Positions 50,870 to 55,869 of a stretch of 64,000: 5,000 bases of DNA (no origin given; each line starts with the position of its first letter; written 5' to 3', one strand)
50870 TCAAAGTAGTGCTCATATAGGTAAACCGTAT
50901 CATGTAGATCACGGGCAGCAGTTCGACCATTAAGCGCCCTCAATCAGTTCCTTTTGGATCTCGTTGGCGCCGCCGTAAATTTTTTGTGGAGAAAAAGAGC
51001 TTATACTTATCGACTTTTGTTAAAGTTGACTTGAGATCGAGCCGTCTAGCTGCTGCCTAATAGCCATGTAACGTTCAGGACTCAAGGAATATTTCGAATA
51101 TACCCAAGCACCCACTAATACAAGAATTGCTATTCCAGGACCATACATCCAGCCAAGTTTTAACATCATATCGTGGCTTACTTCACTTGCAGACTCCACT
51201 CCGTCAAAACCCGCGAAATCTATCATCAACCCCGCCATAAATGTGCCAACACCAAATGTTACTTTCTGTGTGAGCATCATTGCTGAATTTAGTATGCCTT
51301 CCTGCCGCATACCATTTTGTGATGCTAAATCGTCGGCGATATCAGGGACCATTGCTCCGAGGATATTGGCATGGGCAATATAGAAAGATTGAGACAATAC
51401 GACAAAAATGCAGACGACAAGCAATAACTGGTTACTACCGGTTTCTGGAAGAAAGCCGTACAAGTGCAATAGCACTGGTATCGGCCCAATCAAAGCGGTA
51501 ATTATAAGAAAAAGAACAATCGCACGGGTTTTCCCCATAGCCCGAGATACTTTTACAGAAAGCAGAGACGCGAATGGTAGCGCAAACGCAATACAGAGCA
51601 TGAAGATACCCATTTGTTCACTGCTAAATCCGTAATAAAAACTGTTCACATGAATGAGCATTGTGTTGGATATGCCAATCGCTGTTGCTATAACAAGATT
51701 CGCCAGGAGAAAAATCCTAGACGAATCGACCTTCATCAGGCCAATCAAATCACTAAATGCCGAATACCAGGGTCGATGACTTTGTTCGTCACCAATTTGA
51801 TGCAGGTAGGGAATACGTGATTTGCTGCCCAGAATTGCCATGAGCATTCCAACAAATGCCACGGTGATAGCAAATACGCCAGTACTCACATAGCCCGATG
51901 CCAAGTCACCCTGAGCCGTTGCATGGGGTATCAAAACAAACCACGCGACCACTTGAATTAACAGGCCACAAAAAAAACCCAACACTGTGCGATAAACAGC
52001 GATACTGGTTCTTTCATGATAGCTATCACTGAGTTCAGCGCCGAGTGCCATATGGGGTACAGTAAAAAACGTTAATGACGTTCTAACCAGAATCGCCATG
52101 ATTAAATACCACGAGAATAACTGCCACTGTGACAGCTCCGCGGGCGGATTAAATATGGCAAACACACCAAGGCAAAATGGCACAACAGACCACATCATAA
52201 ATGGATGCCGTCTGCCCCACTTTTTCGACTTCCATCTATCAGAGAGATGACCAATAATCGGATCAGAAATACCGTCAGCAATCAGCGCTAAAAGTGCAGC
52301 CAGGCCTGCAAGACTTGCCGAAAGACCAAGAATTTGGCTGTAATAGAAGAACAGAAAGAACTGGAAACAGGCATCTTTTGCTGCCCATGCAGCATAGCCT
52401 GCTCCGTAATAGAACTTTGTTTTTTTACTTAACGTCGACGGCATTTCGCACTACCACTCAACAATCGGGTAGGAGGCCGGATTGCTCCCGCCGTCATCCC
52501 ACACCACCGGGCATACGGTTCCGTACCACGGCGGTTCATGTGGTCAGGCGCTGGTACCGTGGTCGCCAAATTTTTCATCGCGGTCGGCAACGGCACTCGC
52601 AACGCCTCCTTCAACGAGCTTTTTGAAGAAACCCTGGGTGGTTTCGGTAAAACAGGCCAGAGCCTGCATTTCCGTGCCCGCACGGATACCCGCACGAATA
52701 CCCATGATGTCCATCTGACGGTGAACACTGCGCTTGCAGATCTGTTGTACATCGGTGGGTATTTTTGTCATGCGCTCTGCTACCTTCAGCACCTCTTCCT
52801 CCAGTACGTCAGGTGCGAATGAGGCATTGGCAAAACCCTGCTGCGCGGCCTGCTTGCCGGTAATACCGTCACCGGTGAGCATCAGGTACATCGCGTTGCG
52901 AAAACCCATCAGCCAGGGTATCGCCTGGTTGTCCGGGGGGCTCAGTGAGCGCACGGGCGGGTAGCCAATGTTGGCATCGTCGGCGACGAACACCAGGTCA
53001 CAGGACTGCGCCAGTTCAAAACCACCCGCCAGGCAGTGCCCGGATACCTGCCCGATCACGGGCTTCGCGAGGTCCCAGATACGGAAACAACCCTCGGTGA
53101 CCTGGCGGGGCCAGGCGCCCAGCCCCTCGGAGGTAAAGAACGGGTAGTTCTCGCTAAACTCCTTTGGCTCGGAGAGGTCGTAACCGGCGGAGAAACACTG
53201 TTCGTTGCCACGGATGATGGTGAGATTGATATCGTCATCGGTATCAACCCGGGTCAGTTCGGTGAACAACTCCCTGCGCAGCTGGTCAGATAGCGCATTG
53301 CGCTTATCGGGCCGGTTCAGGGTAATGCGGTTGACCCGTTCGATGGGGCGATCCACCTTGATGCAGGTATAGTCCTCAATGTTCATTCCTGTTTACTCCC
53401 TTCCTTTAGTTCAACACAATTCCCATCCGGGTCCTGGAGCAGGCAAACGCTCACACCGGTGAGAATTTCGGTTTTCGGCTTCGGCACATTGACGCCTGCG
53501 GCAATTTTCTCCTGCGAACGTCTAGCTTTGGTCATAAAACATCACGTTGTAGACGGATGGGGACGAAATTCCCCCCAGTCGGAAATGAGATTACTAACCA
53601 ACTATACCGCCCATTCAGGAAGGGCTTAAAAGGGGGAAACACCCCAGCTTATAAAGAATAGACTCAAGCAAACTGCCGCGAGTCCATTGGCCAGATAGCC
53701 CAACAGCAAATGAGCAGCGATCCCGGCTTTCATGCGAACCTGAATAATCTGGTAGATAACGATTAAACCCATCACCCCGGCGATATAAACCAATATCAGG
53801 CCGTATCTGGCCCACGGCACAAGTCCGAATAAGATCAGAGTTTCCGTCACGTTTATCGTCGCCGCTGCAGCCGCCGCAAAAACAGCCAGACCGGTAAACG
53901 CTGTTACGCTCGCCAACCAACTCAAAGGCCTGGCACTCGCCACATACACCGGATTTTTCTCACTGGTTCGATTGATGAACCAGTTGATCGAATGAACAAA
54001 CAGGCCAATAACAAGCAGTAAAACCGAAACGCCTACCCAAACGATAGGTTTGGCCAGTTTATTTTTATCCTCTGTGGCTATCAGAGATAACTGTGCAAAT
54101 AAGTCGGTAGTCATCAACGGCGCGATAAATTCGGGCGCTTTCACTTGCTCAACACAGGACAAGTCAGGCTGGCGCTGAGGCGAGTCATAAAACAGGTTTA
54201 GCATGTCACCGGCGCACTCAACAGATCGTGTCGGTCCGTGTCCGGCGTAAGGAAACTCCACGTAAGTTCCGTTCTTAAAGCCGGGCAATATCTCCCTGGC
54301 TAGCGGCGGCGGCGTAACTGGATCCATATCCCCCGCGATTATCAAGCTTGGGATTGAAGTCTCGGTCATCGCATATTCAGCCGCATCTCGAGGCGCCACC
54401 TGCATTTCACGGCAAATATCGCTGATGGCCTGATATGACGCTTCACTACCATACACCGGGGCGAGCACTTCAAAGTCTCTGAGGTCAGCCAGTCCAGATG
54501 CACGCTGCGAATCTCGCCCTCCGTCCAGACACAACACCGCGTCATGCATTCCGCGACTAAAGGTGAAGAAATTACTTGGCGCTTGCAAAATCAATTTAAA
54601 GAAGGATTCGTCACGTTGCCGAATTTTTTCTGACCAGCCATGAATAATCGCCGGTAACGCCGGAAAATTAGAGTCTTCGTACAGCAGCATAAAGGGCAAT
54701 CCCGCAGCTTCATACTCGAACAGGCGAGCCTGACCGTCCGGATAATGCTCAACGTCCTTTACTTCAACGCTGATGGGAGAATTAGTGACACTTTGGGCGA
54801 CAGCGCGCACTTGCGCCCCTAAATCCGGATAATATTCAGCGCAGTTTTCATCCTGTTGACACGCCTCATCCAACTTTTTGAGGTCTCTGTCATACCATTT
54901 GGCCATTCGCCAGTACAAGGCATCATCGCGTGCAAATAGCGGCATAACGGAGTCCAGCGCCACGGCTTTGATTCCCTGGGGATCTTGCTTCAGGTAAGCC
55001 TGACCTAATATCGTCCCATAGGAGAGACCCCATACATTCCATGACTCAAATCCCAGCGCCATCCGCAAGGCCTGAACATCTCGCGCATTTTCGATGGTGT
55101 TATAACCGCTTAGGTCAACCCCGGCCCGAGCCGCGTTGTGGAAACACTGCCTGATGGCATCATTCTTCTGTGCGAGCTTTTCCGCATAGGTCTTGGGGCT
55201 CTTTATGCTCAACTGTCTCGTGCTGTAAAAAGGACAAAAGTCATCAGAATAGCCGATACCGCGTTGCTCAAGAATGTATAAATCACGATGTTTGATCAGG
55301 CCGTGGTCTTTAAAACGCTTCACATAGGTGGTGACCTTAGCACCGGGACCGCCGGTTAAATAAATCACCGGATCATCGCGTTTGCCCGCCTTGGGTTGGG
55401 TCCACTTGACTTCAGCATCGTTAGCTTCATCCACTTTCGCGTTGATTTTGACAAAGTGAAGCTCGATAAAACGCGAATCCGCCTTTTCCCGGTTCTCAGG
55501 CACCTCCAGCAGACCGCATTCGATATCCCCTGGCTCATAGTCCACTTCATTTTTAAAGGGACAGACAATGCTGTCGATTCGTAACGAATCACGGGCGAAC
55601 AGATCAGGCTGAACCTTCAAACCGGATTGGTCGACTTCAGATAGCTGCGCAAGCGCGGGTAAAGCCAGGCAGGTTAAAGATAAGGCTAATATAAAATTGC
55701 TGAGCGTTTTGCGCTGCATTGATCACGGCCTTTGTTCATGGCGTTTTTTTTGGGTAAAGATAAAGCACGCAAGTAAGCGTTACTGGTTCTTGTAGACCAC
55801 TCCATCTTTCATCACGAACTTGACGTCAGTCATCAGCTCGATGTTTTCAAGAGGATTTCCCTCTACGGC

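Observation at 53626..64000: Candidate novel uptake-and-processing system: cell-surface-signalling TonB-dependent transducer coupled to four periplasm-facing hydrolases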

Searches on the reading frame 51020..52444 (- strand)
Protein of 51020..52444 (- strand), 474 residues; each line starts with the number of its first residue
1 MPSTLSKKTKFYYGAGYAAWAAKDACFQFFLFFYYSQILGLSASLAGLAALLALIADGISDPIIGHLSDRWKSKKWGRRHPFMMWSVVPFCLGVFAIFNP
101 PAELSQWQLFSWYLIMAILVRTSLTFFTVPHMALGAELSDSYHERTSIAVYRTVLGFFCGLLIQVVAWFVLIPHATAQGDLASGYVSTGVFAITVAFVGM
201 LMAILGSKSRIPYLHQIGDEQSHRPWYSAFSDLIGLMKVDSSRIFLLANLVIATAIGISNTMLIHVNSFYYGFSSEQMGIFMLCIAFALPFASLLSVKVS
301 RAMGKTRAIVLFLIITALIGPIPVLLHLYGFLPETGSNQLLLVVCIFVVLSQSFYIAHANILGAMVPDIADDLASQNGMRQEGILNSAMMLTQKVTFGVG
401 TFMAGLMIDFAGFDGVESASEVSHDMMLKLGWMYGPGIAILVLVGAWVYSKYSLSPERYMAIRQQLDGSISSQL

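Call 5: search_protein_families(library=pfam, proteins=[window:51020-52444:-], max_evalue=0.01)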
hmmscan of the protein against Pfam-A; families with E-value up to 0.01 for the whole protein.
window:51020-52444:- (474 aa): 2 families
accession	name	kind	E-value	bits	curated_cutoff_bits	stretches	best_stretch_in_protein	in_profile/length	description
PF13347.12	MFS_2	-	3.3e-71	240.5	27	1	13-454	2-425/427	MFS/sugar transport protein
PF07690.21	MFS_1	-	2.8e-11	43.4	33.4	1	29-370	17-323/347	Major Facilitator Superfamily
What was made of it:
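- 51020..52444 (-): MFS_2 (GPH-family) inner-membrane transporter, the candidate importer for the system. It has a strongly deviant composition. MFS_2 at 240 bits (call 5).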

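Call 6: search_protein_families(library=ncbifam, proteins=[window:51020-52444:-], max_evalue=0.01)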
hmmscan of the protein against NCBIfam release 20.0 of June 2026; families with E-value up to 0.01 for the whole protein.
window:51020-52444:- (474 aa): 6 families
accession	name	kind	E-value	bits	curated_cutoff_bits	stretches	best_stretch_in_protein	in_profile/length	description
TIGR00792.1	gph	subfamily_domain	9.4e-38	130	231.35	1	10-467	1-435/437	glycoside-pentoside-hexuronide (GPH):cation symporter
NF007237.0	PRK09669.1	subfamily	5.7e-34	117.5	610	1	3-466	4-442/461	putative symporter YagG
NF008526.0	PRK11462.1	equivalog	6.4e-21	74.7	836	1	4-464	5-440/460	glycoside-pentoside-hexuronide family transporter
NF007749.0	PRK10429.1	equivalog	3e-20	72.5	456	1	5-455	3-436/473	melibiose:sodium transporter MelB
NF007353.0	PRK09848.1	equivalog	1.4e-15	57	528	1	4-467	4-442/457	glucuronide transporter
TIGR01301.1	GPH_sucrose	subfamily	1.9e-06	27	511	1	27-97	22-91/476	sucrose/proton symporter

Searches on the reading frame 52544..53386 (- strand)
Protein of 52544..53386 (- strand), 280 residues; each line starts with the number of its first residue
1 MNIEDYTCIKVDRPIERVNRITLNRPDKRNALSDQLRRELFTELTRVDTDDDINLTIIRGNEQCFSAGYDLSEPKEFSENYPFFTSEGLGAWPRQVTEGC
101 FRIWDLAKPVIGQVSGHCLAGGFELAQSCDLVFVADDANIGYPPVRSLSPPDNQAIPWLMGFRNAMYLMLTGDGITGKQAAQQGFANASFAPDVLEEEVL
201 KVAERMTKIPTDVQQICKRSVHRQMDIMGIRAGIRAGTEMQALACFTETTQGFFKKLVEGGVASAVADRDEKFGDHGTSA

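Call 5: search_protein_families(library=pfam, proteins=[window:52544-53386:-], max_evalue=0.01)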
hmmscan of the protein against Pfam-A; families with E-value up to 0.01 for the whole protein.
window:52544-53386:- (280 aa): 2 families
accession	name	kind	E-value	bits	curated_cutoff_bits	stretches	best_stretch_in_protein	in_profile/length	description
PF00378.25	ECH_1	-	5.4e-35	121.4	27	1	18-241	6-224/251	Enoyl-CoA hydratase/isomerase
PF16113.10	ECH_2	-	3.4e-17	63.4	27.2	1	19-221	2-203/335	Enoyl-CoA hydratase/isomerase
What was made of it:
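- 52544..53386 (-): Crotonase/enoyl-CoA hydratase family enzyme, probably in the same regulon. ECH_1 at 121 bits (call 5).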

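Call 6: search_protein_families(library=ncbifam, proteins=[window:52544-53386:-], max_evalue=0.01)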
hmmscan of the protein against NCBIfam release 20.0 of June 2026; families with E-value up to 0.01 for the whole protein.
window:52544-53386:- (280 aa): 70 families (the best 25 are shown)
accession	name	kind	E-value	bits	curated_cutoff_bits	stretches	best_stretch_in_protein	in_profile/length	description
NF006128.0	PRK08272.1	subfamily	8.4e-58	196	257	2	95-278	120-303/308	crotonase/enoyl-CoA hydratase family protein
NF006140.0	PRK08290.1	subfamily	8.9e-45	153.1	280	1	4-257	5-275/292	enoyl-CoA hydratase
NF006588.0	PRK09120.1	equivalog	1.3e-34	119.7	276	1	16-226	16-226/276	p-hydroxycinnamoyl CoA hydratase/lyase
NF004840.0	PRK06190.1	equivalog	5.3e-34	118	253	1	15-236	11-227/260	enoyl-CoA hydratase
NF051848.1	EnCoAHydtEchA19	equivalog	1.1e-33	116.9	400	1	17-224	9-215/258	enoyl-CoA hydratase EchA19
NF009125.0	PRK12478.1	equivalog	6.5e-33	114.1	347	1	15-277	14-284/304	crotonase/enoyl-CoA hydratase family protein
NF004517.0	PRK05862.1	equivalog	1e-31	110.4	396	1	6-227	3-217/257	enoyl-CoA hydratase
NF007239.0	PRK09674.1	equivalog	1.2e-31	110.1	371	1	12-243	8-232/257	2,3-dehydroadipyl-CoA hydratase PaaF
NF042430.2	EnCoAhydt_DpgD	equivalog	7.3e-29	101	400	1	16-221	5-212/258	enoyl-CoA-hydratase DpgD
NF006108.0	PRK08259.1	equivalog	2e-28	99.6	273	1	16-252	11-240/256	crotonase/enoyl-CoA hydratase family protein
NF005803.0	PRK07658.1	equivalog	3.8e-28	98.6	313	1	16-215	10-206/257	enoyl-CoA hydratase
NF006007.0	PRK08138.1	subfamily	9.2e-28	97.3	355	1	6-227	6-221/261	enoyl-CoA hydratase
NF006008.0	PRK08139.1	equivalog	3.5e-27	95.6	313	1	16-231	19-230/266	enoyl-CoA hydratase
NF006100.0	PRK08252.1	subfamily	5.2e-27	95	282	1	15-222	10-209/254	crotonase/enoyl-CoA hydratase family protein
NF004475.0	PRK05809.1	subfamily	4.8e-26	91.8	394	1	16-249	12-240/260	short-chain-enoyl-CoA hydratase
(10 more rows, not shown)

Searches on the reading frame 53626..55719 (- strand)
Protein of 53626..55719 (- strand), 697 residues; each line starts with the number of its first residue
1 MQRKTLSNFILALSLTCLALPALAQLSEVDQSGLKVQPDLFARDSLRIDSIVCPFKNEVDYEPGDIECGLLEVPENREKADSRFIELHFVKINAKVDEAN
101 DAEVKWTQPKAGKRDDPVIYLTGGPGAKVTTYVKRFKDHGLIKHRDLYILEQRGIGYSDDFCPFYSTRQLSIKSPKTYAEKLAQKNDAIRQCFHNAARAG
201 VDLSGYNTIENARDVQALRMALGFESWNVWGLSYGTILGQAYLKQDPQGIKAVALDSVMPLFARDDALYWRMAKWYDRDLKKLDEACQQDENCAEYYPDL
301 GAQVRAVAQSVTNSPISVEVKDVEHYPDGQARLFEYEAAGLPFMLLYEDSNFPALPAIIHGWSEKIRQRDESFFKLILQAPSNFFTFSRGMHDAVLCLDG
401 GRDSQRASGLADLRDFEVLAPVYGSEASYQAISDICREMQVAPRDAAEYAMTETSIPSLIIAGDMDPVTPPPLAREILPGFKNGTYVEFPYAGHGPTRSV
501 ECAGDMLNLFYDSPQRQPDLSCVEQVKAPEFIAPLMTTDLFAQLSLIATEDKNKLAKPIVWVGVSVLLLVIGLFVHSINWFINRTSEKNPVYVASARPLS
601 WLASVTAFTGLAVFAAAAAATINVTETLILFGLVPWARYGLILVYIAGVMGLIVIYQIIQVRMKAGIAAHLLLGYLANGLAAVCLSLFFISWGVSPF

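Call 5: search_protein_families(library=pfam, proteins=[window:53626-55719:-], max_evalue=0.01)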
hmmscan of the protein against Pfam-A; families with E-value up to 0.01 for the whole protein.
window:53626-55719:- (697 aa): 2 families
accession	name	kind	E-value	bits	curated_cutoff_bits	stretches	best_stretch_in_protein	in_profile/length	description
PF00561.26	Abhydrolase_1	-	9e-15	55.4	25.8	1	117-272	2-118/245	alpha/beta hydrolase fold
PF08386.16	Abhydrolase_4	-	3.4e-08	34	21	1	421-517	2-97/103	TAP-like protein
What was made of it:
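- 53626..55719 (-): S33/TAP-like serine hydrolase with a signal peptide, a GLSYG nucleophile motif and a C-terminal multi-helix membrane domain (about residues 553-697). It is a compositional outlier. Abhydrolase_1 plus Abhydrolase_4 (call 5).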

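Call 6: search_protein_families(library=ncbifam, proteins=[window:53626-55719:-], max_evalue=0.01)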
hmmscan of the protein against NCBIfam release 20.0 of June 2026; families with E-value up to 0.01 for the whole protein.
window:53626-55719:- (697 aa): 5 families
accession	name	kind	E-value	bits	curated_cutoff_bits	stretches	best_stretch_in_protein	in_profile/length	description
TIGR02427.1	protocat_pcaD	equivalog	9.6e-11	41.5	255.85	1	450-497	188-235/251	3-oxoadipate enol-lactonase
TIGR01249.1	pro_imino_pep_1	equivalog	1.1e-10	41.2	259.75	2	206-259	76-129/307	prolyl aminopeptidase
TIGR01250.1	pro_imino_pep_2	subfamily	1.8e-09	37.6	167.65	1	213-259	84-130/288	proline iminopeptidase-family hydrolase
NF051488.1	bifunc_PcaDC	exception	5e-09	35.8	390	1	428-506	172-242/375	bifunctional 3-oxoadipate enol-lactonase/4-carboxymuconolactone decarboxylase PcaDC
NF045945.1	ProImpepLactob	equivalog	0.00022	20.8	400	0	211-262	83-135/293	proline iminopeptidase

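Call 30: search_solved_structures(query=window:53626-55719:-, max_evalue=0.001)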
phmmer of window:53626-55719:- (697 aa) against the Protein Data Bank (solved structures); distinct sequences matched with E-value up to 0.001: 8.
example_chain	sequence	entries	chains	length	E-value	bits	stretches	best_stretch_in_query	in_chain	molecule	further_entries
5bkm_A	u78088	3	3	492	2.2e-08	35.9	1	203-474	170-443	Carboxylesterase A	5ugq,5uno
8e5w_A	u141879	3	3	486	4.4e-08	35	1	203-474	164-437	Protease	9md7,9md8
7sfm_A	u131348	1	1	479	4.5e-08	35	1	203-474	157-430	Hip1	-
5uoh_A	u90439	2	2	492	8.5e-08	34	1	203-470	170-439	Carboxylesterase A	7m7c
1azw_A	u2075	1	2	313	5.4e-06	28.1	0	202-260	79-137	PROLINE IMINOPEPTIDASE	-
7ld8_A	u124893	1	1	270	0.00048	21.6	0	439-494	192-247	Putative non-heme bromoperoxidase BpoC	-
1qtr_A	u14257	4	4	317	0.00054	21.5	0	201-271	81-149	PROLYL AMINOPEPTIDASE | Proline iminopeptidase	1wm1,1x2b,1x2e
3e3a_A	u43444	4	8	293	0.0006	21.3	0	439-494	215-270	POSSIBLE PEROXIDASE BPOC | putative Bromoperoxidase | protein Rv0554, putative Bromoperoxidase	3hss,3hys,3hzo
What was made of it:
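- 53626..55719 (-): PDB matches Hip1/CaeA at 2e-8 and proline iminopeptidases (call 30).
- S33 hits Hip1 and proline iminopeptidases (calls 6, 30). S33/TAP relatives are aminopeptidases (call 30).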
